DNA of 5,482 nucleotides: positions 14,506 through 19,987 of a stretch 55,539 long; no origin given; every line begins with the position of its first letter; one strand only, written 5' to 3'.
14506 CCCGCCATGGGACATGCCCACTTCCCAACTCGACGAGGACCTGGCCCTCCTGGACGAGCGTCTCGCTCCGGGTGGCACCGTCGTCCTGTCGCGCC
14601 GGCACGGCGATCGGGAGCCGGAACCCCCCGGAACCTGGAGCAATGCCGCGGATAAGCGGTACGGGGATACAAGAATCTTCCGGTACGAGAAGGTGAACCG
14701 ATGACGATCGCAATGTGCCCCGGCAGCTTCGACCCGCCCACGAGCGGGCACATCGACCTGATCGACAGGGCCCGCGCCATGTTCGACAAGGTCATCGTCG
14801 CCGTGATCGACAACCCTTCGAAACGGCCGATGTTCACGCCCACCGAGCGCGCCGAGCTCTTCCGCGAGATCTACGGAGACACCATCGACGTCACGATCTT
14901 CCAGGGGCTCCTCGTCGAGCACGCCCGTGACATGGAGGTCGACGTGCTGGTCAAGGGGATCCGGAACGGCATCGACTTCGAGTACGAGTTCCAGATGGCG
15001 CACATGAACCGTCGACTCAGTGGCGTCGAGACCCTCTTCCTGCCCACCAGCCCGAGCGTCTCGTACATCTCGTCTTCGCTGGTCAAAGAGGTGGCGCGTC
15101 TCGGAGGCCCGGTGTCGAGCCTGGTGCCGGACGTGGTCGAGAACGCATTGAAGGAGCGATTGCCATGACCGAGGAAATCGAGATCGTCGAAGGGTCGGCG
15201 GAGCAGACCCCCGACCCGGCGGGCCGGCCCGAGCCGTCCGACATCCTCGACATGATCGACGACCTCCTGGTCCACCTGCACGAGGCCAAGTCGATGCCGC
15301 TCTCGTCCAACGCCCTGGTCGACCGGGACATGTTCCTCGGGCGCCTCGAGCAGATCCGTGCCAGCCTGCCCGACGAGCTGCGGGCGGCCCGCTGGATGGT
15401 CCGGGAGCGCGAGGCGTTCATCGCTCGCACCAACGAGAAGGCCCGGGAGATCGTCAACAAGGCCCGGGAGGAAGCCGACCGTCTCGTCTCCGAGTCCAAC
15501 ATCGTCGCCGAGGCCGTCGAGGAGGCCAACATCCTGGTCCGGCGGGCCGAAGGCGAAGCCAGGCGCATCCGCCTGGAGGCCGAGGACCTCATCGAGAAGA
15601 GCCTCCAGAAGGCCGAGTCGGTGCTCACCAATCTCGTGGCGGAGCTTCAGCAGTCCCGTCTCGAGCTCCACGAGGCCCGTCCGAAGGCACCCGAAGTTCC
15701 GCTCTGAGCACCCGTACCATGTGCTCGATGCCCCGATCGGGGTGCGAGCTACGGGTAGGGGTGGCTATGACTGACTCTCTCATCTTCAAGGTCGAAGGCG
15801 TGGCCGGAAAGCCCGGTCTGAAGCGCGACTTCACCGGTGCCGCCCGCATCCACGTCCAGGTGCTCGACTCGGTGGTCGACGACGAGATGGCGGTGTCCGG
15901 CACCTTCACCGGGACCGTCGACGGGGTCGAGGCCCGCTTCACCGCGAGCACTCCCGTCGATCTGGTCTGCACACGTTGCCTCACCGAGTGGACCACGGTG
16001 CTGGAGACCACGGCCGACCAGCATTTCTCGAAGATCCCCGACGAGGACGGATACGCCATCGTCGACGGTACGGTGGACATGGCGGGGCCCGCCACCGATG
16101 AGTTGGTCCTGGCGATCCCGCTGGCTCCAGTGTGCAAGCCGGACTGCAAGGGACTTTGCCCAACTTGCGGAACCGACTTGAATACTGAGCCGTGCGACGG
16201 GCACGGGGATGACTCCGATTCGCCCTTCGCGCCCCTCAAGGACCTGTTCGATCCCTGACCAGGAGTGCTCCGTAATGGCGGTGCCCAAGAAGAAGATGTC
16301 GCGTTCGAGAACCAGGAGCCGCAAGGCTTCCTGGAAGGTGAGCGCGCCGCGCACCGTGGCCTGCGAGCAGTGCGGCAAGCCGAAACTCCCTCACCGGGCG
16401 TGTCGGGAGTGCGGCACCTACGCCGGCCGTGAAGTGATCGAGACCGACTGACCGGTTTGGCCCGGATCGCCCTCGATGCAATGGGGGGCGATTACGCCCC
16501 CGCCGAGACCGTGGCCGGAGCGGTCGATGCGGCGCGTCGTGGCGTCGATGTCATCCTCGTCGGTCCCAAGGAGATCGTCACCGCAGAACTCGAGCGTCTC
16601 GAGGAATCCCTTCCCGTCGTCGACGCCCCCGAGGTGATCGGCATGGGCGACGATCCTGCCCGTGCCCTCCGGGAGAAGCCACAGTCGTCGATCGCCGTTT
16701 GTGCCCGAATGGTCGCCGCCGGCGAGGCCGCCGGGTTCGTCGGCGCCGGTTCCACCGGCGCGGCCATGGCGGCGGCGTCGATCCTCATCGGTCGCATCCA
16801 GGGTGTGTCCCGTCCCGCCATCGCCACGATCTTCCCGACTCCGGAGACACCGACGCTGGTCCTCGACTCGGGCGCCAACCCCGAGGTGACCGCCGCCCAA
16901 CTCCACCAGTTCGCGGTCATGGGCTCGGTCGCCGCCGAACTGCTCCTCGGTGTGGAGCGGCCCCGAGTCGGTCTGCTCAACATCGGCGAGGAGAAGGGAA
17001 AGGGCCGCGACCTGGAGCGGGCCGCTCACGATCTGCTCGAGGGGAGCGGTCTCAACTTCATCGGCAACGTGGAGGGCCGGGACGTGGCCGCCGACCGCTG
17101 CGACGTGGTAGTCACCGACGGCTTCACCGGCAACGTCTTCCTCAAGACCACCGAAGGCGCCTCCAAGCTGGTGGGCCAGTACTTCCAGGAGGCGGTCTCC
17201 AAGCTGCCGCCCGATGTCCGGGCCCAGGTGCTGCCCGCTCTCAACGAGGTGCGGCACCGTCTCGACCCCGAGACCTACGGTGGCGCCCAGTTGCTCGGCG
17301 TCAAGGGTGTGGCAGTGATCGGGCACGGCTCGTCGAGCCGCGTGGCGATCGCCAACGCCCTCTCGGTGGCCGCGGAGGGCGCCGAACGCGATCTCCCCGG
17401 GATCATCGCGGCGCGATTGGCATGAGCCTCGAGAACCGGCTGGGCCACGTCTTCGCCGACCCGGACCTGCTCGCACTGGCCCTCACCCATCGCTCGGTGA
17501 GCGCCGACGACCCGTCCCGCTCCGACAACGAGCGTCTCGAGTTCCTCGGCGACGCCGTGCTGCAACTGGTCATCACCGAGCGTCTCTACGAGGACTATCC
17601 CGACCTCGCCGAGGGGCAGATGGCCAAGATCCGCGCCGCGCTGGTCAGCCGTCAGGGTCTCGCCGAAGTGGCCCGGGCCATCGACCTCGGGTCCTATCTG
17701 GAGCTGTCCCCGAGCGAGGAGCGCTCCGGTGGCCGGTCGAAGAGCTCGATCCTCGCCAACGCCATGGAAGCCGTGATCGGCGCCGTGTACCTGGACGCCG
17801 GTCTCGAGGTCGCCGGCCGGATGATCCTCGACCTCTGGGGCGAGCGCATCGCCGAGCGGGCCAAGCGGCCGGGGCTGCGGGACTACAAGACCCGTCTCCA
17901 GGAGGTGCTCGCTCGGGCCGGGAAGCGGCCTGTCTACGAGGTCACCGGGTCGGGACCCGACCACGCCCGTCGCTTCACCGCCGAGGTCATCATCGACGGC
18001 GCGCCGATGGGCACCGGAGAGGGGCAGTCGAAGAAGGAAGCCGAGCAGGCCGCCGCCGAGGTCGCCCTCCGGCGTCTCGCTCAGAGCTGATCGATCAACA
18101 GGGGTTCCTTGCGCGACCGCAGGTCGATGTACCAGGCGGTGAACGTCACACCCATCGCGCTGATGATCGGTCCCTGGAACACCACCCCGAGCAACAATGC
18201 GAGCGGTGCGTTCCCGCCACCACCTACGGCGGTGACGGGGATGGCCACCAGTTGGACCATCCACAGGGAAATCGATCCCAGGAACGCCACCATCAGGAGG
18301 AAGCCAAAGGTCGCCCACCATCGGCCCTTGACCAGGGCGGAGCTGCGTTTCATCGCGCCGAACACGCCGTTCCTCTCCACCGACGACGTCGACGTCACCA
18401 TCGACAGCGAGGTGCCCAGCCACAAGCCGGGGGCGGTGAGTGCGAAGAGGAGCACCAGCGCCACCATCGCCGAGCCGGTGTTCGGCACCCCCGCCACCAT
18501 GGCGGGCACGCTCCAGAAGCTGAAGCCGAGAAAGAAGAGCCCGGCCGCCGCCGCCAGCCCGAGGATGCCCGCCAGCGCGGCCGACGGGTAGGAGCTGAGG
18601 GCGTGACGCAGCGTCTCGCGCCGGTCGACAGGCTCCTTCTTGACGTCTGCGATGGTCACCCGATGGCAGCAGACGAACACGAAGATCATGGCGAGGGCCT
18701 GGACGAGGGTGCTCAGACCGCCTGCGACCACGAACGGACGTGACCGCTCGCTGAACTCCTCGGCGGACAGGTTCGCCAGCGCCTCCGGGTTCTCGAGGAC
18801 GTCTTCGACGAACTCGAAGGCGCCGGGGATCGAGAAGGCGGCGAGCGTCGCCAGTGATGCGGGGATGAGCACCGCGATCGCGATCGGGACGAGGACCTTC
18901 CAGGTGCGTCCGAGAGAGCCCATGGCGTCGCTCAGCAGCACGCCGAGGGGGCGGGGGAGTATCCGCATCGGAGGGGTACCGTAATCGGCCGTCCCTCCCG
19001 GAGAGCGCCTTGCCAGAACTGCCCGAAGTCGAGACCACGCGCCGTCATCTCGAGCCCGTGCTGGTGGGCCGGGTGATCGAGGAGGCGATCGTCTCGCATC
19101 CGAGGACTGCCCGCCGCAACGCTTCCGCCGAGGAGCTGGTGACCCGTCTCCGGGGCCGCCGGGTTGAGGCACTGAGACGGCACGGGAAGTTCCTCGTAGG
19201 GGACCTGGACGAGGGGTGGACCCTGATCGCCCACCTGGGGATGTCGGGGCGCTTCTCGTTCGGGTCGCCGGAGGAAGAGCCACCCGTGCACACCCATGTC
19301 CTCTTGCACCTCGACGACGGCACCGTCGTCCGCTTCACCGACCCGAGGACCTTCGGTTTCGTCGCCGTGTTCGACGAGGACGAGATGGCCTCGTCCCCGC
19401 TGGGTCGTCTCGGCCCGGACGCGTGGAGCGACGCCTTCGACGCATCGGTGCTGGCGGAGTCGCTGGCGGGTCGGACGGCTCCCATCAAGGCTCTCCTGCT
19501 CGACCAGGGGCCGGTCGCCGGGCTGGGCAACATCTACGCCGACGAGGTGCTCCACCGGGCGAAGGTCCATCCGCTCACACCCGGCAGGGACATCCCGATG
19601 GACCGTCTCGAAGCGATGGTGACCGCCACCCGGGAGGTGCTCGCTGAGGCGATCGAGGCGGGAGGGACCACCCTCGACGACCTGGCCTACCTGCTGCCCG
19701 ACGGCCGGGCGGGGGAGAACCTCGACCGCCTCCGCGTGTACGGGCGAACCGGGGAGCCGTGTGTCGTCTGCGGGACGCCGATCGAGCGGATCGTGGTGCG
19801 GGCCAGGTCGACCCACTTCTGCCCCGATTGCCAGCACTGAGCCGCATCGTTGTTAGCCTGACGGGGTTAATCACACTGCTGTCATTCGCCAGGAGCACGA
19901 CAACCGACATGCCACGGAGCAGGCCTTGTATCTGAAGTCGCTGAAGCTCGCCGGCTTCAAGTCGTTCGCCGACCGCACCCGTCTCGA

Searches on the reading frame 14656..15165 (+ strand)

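Call 63: search_protein_families(library=pfam, proteins=[window:14656-15165:+], max_evalue=0.0001)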
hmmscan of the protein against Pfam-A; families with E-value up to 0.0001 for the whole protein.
window:14656-15165:+ (170 aa): 1 family
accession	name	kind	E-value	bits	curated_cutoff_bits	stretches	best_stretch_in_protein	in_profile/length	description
PF01467.32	CTP_transf_like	-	4.7e-21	75.8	21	1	20-145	1-132/133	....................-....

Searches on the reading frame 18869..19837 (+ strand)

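Call 64: search_protein_families(library=pfam, proteins=[window:18869-19837:+], max_evalue=0.0001)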
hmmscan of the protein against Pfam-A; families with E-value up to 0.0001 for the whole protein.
window:18869-19837:+ (323 aa): 3 families
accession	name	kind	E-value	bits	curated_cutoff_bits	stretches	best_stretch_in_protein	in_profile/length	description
PF01149.29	Fapy_DNA_glyco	-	1e-36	126.5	25.5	1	49-164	2-116/117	Formamidopyrimidine-DNA glycosylase N-terminal domain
PF06831.19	H2TH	-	1.1e-25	89.9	34.7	1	181-269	1-89/93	Formamidopyrimidine-DNA glycosylase H2TH domain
PF06827.20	zf-FPG_IleRS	-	5.9e-12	45.6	21.3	1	295-323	1-29/30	Zinc finger found in FPG and IleRS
